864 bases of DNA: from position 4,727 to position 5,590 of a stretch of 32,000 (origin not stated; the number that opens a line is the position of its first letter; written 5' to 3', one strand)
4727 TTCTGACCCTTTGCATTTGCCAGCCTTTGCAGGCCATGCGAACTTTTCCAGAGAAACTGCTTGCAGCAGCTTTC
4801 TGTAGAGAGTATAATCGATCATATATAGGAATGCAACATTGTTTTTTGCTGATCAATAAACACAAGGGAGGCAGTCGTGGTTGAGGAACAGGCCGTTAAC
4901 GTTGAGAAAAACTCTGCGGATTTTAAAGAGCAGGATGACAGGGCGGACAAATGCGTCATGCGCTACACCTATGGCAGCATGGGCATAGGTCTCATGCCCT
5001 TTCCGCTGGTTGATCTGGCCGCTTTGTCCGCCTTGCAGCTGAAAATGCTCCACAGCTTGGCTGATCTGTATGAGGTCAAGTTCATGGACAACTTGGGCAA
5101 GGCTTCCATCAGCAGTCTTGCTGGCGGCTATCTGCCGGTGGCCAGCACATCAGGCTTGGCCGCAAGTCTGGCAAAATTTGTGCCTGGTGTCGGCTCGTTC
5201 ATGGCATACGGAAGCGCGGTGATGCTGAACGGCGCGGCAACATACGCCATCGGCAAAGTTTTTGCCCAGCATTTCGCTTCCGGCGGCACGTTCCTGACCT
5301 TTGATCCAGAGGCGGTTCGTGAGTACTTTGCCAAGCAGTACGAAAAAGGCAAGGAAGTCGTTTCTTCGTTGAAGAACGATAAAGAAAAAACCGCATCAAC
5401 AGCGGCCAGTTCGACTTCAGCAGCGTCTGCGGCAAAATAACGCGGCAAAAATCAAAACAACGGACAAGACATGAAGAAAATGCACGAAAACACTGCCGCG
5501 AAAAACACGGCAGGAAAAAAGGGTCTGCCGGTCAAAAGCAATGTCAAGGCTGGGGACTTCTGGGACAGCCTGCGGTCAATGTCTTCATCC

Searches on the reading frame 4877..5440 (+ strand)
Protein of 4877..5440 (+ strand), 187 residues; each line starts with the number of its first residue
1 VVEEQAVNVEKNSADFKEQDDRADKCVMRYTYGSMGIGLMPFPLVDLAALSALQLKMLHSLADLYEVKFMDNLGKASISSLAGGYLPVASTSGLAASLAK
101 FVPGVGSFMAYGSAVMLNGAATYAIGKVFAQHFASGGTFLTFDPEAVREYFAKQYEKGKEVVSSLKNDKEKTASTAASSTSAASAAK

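Call 5: search_protein_families(library=ncbifam, proteins=[window:4877-5440:+], max_evalue=0.1)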
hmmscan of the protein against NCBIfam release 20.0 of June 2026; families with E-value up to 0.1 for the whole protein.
window:4877-5440:+ (187 aa): 4 families
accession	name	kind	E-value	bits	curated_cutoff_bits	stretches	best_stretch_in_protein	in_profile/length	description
NF003291.0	PRK04288.1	equivalog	0.0022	17.4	264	1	50-133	98-175/233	antiholin-like protein LrgB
TIGR01306.1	GMP_reduct_2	equivalog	0.009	15.6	465.65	1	118-160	219-263/321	GMP reductase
NF003966.0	PRK05458.1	equivalog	0.021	14.1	344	1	118-160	223-267/327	GMP reductase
TIGR01620.2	hyp_HI0043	subfamily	0.087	12.5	160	0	17-68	190-242/329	TIGR01620 family protein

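Call 6: search_protein_families(library=pfam, proteins=[window:4877-5440:+], max_evalue=0.1)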
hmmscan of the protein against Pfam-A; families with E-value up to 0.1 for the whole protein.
window:4877-5440:+ (187 aa): 1 family
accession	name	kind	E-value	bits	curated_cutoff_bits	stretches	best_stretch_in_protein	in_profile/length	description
PF05128.17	DUF697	-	2.1e-09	37.7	27.7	1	17-157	16-159/162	Domain of unknown function (DUF697)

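Call 42: find_homologous_proteins(query=window:4877-5437:+, max_evalue=1e-10)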
Query window:4877-5437:+ (187 aa): 637 proteins with E <= 1e-10 among 1041 candidates; the best 120 are listed.
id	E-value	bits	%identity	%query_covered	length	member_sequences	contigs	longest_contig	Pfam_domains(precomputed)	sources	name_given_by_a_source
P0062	1.7e-112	391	100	100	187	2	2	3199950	PF05128.18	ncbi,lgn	ncbi:DUF697 domain-containing protein [Candidatus Electronema halotolerans]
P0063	6.5e-95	334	89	93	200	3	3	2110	PF05128.18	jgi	jgi:uncharacterized protein (DUF697 family)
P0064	8.6e-93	327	86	91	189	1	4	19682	PF05128.18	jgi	jgi:uncharacterized protein (DUF697 family)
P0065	5.6e-87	308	78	100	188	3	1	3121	PF05128.18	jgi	jgi:uncharacterized protein (DUF697 family)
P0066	7.2e-68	246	61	99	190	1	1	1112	PF05128.18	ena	-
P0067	2.4e-66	241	63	91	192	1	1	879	PF05128.18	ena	-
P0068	2.8e-66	240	63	99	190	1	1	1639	PF05128.18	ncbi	-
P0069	2.9e-65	237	61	96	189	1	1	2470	PF05128.18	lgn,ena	-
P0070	4.4e-65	237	61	99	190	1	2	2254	PF05128.18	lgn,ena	-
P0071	1.2e-64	235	60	98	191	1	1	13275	PF05128.18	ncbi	-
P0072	1.0e-63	232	67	79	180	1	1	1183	PF05128.18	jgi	jgi:uncharacterized protein (DUF697 family)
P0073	2.0e-63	231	59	99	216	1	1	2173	PF05128.18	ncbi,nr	ncbi:MAG: DUF697 domain-containing protein [Candidatus Electrothrix sp. AUS4]|nr:DUF697 domain-conta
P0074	3.1e-63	231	62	91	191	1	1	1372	PF05128.18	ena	-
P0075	6.3e-62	226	59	100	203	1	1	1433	PF05128.18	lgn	-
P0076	5.7e-61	223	56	96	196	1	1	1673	PF05128.18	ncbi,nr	ncbi:MAG: DUF697 domain-containing protein [Candidatus Electrothrix sp. ATG2]|nr:DUF697 domain-conta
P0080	5.7e-59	217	60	86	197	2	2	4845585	PF05128.18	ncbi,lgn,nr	ncbi:MAG: DUF697 domain-containing protein [Candidatus Electrothrix communis]|nr:DUF697 domain-conta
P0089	5.1e-58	214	61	82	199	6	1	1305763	PF05128.18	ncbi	ncbi:DUF697 domain-containing protein [Candidatus Electrothrix aarhusensis]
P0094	1.3e-55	206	56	94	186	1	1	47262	PF05128.18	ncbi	ncbi:MAG: DUF697 domain-containing protein [Mariprofundales bacterium]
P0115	5.1e-50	188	55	88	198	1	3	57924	PF05128.18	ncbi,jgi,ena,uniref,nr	ncbi:YcjF family protein [uncultured Thiohalocapsa sp.]|uniref:YcjF family protein n=1 Tax=unculture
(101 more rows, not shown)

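Call 43: find_encoding_contigs(protein=P0064, flank=10000, max_places=2)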
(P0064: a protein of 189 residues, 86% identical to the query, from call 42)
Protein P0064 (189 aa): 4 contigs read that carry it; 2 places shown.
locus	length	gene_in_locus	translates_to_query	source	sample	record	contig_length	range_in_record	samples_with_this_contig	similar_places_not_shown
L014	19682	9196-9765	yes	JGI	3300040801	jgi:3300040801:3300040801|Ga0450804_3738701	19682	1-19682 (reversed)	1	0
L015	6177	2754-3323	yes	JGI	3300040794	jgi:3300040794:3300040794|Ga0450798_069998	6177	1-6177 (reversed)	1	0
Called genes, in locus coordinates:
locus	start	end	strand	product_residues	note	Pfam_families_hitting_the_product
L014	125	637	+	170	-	PF01202:SKI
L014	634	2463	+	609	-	PF00512:HisKA, PF02518:HATPase_c, PF00072:Response_reg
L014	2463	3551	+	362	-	PF00072:Response_reg, PF13487:HD_5, PF01966:HD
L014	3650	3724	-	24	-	-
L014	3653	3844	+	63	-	-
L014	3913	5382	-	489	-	PF02558:ApbA (faint), PF07991:KARI_N, PF01450:KARI_C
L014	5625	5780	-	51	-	-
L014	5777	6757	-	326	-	PF01145:Band_7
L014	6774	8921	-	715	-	PF00005:ABC_tran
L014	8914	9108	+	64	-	-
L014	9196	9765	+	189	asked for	PF05128:DUF697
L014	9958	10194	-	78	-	-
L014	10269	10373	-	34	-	-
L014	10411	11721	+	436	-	PF01094:ANF_receptor, PF13433:Peripla_BP_5 (faint), PF13458:Peripla_BP_6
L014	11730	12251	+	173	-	-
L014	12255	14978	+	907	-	PF03412:Peptidase_C39, PF00005:ABC_tran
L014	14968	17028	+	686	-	PF00122:E1-E2_ATPase, PF00702:Hydrolase, PF08282:Hydrolase_3 (faint)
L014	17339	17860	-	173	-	PF00156:Pribosyltran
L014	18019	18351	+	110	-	-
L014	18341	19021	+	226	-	PF13505:OMP_b-brl, PF01617:Surface_Ag_2 (faint)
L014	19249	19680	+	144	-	?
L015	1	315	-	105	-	?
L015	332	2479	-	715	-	PF00005:ABC_tran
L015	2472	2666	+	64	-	-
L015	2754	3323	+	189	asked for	PF05128:DUF697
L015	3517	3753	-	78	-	-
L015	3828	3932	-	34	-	-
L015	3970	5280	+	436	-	PF01094:ANF_receptor, PF13433:Peripla_BP_5 (faint), PF13458:Peripla_BP_6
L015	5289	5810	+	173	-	-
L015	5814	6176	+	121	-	?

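Call 44: find_encoding_contigs(protein=P0080, flank=10000, max_places=1)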
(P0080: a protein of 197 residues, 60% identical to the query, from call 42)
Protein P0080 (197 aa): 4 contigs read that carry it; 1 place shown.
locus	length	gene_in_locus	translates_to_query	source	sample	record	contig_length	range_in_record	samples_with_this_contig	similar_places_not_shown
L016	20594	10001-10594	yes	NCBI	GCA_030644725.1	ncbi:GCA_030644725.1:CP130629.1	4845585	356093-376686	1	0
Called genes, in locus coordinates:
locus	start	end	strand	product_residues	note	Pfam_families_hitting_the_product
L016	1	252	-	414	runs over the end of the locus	PF01979:Amidohydro_1, PF07969:Amidohydro_3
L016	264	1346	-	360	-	PF04055:Radical_SAM, PF19288:CofH_C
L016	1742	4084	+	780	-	PF00004:AAA (faint)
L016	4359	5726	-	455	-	PF01420:Methylase_S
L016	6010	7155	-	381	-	PF01595:CNNM, PF00571:CBS (faint)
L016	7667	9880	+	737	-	PF13089:PP_kinase_N, PF02503:PP_kinase, PF17941:PP_kinase_C_1, PF13091:PLDc_2 (faint), PF13090:PP_kinase_C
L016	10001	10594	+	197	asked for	PF05128:DUF697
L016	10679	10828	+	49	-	-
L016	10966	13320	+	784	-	PF13433:Peripla_BP_5 (faint), PF01094:ANF_receptor, PF13458:Peripla_BP_6, PF02412:TSP_3 (faint), PF00691:OmpA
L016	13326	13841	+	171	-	-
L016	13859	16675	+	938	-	PF03412:Peptidase_C39, PF00005:ABC_tran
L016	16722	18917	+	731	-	PF00005:ABC_tran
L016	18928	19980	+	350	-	PF01145:Band_7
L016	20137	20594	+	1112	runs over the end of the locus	PF07494:Reg_prop (weak), PF07495:Y_Y_Y, PF00211:Guanylate_cyc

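Call 45: find_encoding_contigs(protein=P0089, flank=10000, max_places=1)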
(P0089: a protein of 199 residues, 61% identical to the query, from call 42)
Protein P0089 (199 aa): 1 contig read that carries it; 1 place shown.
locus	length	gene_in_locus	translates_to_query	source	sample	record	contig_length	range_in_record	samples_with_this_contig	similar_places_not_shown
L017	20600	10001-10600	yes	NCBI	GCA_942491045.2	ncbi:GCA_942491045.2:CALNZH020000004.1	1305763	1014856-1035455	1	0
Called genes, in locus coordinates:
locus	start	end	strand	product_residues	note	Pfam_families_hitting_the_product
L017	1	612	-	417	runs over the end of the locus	PF22039:HUTI_composite_bact (weak), PF01979:Amidohydro_1, PF07969:Amidohydro_3 (faint)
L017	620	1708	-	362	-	PF04055:Radical_SAM, PF19288:CofH_C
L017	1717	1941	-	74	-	PF07927:HicA_toxin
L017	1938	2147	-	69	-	PF15919:HicB_lk_antitox (weak)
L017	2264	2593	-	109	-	PF02452:PemK_toxin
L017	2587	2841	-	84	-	PF04014:MazE_antitoxin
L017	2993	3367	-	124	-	PF01934:HepT-like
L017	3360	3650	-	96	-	PF18765:Polbeta, PF01909:NTP_transf_2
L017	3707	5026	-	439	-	PF01420:Methylase_S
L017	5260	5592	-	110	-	PF02452:PemK_toxin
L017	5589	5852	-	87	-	-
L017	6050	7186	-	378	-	PF01595:CNNM, PF00571:CBS (faint)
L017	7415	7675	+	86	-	-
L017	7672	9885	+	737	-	PF13089:PP_kinase_N, PF02503:PP_kinase, PF17941:PP_kinase_C_1, PF13091:PLDc_2 (faint), PF13090:PP_kinase_C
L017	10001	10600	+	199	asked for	PF05128:DUF697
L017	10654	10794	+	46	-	-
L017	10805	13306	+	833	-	PF01094:ANF_receptor, PF13433:Peripla_BP_5 (faint), PF13458:Peripla_BP_6, PF02412:TSP_3 (faint), PF00691:OmpA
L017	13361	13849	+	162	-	-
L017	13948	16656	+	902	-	PF03412:Peptidase_C39, PF00005:ABC_tran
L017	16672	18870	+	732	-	PF00005:ABC_tran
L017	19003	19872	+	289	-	PF01145:Band_7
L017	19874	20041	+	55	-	-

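Call 48: find_encoding_contigs(protein=P0094, flank=10000, max_places=1)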
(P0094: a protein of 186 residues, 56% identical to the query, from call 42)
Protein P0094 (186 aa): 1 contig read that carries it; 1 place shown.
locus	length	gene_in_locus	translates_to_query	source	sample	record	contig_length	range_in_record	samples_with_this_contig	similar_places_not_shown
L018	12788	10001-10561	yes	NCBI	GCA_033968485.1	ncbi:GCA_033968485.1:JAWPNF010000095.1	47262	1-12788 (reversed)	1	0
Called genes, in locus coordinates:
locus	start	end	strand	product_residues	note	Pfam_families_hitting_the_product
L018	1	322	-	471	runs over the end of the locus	PF00089:Trypsin, PF13365:Trypsin_2, PF00595:PDZ, PF13180:PDZ_2, PF17820:PDZ_6, PF00595:PDZ, PF13180:PDZ_2, PF17820:PDZ_6 (weak), +2 more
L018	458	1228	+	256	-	PF00557:Peptidase_M24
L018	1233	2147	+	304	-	PF01370:Epimerase, PF04321:RmlD_sub_bind, PF16363:GDP_Man_Dehyd, PF02719:Polysacc_synt_2 (weak)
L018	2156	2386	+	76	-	PF02609:Exonuc_VII_S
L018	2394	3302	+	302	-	PF00348:polyprenyl_synt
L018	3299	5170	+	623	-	PF13292:DXP_synthase_N, PF00676:E1_dh (weak), PF02775:TPP_enzyme_C (faint), PF02779:Transket_pyr, PF02780:Transketolase_C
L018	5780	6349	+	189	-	-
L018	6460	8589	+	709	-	PF00005:ABC_tran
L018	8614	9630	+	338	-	PF01145:Band_7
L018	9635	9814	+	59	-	-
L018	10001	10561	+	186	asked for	PF05128:DUF697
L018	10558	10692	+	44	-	-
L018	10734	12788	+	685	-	PF01094:ANF_receptor, PF13458:Peripla_BP_6, PF02412:TSP_3 (faint)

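Call 49: find_encoding_contigs(protein=P0115, flank=10000, max_places=1)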
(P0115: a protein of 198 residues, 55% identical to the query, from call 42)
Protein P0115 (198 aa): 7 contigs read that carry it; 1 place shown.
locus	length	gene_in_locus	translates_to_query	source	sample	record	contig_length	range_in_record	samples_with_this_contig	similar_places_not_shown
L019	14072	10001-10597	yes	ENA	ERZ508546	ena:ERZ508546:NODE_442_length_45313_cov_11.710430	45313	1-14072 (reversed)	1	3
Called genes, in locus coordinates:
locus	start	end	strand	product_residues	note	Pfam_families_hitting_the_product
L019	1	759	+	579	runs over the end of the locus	PF02543:Carbam_trans_N, PF16861:Carbam_trans_C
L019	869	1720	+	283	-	PF03602:Cons_hypoth95 (weak), PF02475:TRM5-TYW2_MTfase (weak), PF05175:MTS, PF06325:PrmA, PF08241:Methyltransf_11 (weak), PF13649:Methyltransf_25 (weak)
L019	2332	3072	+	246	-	PF00106:adh_short, PF08659:KR, PF01370:Epimerase (weak), PF13561:adh_short_C2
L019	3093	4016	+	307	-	PF13621:Cupin_8, PF08007:JmjC_2, PF02373:JmjC (weak)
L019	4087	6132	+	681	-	-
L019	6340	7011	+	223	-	PF03848:TehB (weak), PF13489:Methyltransf_23, PF05175:MTS (faint), PF13847:Methyltransf_31, PF08241:Methyltransf_11, PF08242:Methyltransf_12, PF13649:Methyltransf_25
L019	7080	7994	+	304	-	PF00685:Sulfotransfer_1, PF13469:Sulfotransfer_3 (faint)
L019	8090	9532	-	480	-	-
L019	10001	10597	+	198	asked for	PF05128:DUF697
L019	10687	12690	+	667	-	PF00122:E1-E2_ATPase, PF00702:Hydrolase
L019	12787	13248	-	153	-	-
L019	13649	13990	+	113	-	-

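Call 87: search_solved_structures(query=window:4877-5437:+, max_evalue=1)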
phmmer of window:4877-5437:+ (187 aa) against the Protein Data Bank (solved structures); distinct sequences matched with E-value up to 1: 1.
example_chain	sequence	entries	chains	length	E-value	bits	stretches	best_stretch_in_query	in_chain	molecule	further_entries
3pe9_A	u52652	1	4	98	0.52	13.5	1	105-178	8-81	Fibronectin(III)-like module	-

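Call 88: search_protein_families(library=ncbifam, proteins=[L016:16722-18917:+, L016:13326-13841:+, L016:18928-19980:+, L016:10966-13320:+], max_evalue=0.001)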
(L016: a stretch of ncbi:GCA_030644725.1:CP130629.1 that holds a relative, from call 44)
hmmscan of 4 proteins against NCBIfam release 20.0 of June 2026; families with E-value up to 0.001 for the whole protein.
L016:16722-18917:+ (731 aa): 162 families (the best 25 are shown)
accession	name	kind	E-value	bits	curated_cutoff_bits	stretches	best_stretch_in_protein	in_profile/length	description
TIGR02868.1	CydC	equivalog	4.6e-39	134.4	329.05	1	336-719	146-515/530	thiol reductant ABC exporter subunit CydC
TIGR02857.1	CydD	equivalog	9e-39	133.8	435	1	444-730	228-515/529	thiol reductant ABC exporter subunit CydD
NF008364.0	PRK11160.1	equivalog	1.3e-34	119.8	630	1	520-730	330-533/575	heme ABC transporter ATP-binding protein/permease CydC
TIGR03797.1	NHLM_micro_ABC2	equivalog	2.4e-32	112.3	709.4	1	221-730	148-643/686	NHLP bacteriocin export ABC transporter permease/ATPase subunit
TIGR02203.1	MsbA_lipidA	equivalog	4.4e-32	111.3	602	1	280-730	88-527/572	lipid A export permease/ATP-binding protein MsbA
TIGR03375.1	type_I_sec_LssB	subfamily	3.3e-31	108.3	693.1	1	273-730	215-660/696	type I secretion system permease/ATPase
TIGR02204.1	MsbA_rel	hypoth_equivalog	1.3e-29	103.3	780.4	1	519-730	328-533/576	ABC transporter, permease/ATP-binding protein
TIGR03796.1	NHLM_micro_ABC1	equivalog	3.5e-28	98.3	853.3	1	523-730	472-670/710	NHLP family bacteriocin export ABC transporter peptidase/permease/ATPase subunit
TIGR01846.1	type_I_sec_HlyB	subfamily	8.5e-27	93.7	725.55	1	202-730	130-650/694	type I secretion system permease/ATPase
NF045513.1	HepA_fam_ABC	equivalog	2e-26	92.6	725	1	264-713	112-548/610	heterocyst formation ABC transporter subunit HepA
NF008381.0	PRK11176.1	equivalog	4.2e-26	91.5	867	1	528-730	341-537/582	lipid A ABC transporter ATP-binding protein/permease MsbA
NF010178.0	PRK13657.1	equivalog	5.8e-26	91.1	733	1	463-730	279-528/588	glucan ABC transporter ATP-binding protein/ permease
TIGR00958.1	3a01208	subfamily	2.8e-25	88.7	874.6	1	510-730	461-672/711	antigen peptide transporter 2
TIGR01193.1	bacteriocin_ABC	subfamily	5.2e-25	88.1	523.85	1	520-730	465-667/708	peptide cleavage/export ABC transporter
NF008379.0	PRK11174.1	equivalog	1.9e-24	86.3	684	1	529-730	350-542/588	heme ABC transporter permease/ATP-binding protein CydD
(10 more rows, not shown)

L016:13326-13841:+ (171 aa): 0 families

L016:18928-19980:+ (350 aa): 0 families

L016:10966-13320:+ (784 aa): 37 families (the best 25 are shown)
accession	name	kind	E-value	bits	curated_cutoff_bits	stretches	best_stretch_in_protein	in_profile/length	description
NF053612.1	anchor_PA1041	equivalog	6.2e-33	114.7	250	1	634-772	77-235/236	PA1041 family peptidoglycan-binding anchor lipoprotein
NF033763.1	exchanger_TraB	exception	2.1e-30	105.2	700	2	598-773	320-498/522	outer membrane exchange protein TraB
NF053611.1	YiaD_Gzip_OmpA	equivalog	5e-27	94.9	175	1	655-772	88-206/206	YiaD family glycine zipper/OmpA-like lipoprotein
NF053585.1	OMP_LP_YfiB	equivalog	4.9e-22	78.5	128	1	671-772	59-160/163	outer membrane lipoprotein YfiB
NF045787.1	OmpABordt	equivalog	3.6e-21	75.7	200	1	662-772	79-189/194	outer membrane protein OmpA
NF047638.1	throspo3_MtsC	equivalog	3.9e-20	72.1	350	3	424-517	117-210/428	cell-cell cohesion MYXO-CTERM protein MtsC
NF011933.0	PRK15404.1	subfamily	1.3e-18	67.3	477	1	120-389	94-351/370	high-affinity branched-chain amino acid ABC transporter substrate-binding protein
TIGR03350.1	type_VI_ompA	equivalog_domain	1e-17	64.4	139.8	1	661-772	23-137/137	type VI secretion system protein TssL, long form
NF007804.1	PRK10510.1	equivalog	3.9e-16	59.1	307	1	654-771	97-215/219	OmpA family lipoprotein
NF053613.1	OMP_toxin_LptF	equivalog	1.5e-14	54.3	400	1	664-773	137-246/256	lipotoxin F family OmpA-related lipoprotein LptF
NF005999.0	PRK08126.1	subfamily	4.4e-14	52.1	571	1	702-772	356-430/432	hypothetical protein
TIGR02802.1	Pal_lipo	equivalog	1.2e-13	51.1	125.35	1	679-771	11-103/104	peptidoglycan-associated lipoprotein Pal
NF006541.1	PRK09038.1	equivalog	2.7e-13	50.1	283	1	668-773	141-249/253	flagellar motor protein MotD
NF006542.0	PRK09039.1-1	equivalog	9.8e-12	44.6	388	1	709-771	560-623/627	peptidoglycan -binding protein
NF005444.0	PRK07033.1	equivalog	4.1e-11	42.5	520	1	662-780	308-429/438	DotU family type VI secretion system protein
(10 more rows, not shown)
